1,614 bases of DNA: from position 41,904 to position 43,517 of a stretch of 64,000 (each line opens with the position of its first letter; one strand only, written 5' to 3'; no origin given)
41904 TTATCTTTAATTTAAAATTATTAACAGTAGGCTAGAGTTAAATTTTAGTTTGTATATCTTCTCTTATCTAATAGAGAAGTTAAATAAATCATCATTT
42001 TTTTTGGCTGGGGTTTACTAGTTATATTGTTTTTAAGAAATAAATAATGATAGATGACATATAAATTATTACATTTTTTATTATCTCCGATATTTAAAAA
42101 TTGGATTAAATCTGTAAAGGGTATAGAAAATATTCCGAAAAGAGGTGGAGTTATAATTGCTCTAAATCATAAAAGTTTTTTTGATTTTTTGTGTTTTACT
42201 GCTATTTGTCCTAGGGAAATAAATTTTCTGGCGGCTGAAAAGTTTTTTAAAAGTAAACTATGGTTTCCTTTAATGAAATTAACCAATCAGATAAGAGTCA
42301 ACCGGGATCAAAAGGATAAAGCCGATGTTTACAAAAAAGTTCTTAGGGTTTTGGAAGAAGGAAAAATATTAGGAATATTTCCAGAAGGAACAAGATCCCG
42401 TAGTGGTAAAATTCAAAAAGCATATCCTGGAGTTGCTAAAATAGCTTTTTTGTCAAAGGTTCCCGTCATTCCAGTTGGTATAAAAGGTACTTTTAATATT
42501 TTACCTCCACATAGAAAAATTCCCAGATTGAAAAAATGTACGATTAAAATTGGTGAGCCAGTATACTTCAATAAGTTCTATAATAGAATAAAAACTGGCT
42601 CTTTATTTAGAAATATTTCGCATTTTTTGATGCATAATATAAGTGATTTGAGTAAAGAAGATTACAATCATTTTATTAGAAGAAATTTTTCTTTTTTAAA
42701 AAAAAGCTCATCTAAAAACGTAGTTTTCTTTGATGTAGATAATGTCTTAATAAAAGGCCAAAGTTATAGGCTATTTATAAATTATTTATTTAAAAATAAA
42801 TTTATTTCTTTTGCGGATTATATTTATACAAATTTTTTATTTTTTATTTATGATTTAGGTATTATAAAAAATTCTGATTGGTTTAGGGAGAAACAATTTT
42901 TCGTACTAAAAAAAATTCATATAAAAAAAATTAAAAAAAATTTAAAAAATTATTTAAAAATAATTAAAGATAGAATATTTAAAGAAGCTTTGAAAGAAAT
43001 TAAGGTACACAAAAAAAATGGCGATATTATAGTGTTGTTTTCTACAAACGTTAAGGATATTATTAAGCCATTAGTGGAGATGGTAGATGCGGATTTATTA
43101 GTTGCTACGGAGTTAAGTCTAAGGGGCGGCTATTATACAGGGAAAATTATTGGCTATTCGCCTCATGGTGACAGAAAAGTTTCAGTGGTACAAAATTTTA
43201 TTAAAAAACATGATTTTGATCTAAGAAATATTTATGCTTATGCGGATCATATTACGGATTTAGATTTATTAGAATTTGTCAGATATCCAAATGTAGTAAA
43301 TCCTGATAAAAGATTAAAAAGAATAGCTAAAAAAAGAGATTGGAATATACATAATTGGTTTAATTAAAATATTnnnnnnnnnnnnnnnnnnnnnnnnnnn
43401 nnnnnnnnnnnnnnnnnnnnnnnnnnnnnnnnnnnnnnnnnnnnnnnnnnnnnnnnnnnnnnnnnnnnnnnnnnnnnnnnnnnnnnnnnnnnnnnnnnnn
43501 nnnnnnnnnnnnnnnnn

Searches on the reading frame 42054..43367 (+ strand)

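Call 107: search_protein_families(library=pfam, proteins=[window:42054-43367:+], max_evalue=0.001)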
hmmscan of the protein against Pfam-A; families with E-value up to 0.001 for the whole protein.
window:42054-43367:+ (437 aa): 2 families
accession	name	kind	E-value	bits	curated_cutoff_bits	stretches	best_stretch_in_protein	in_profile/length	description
PF01553.26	Acyltransferase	-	8.2e-30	103.8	23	1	21-144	4-132/132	Acyltransferase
PF12710.13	HAD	-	4e-22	80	27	1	224-407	1-189/189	haloacid dehalogenase-like hydrolase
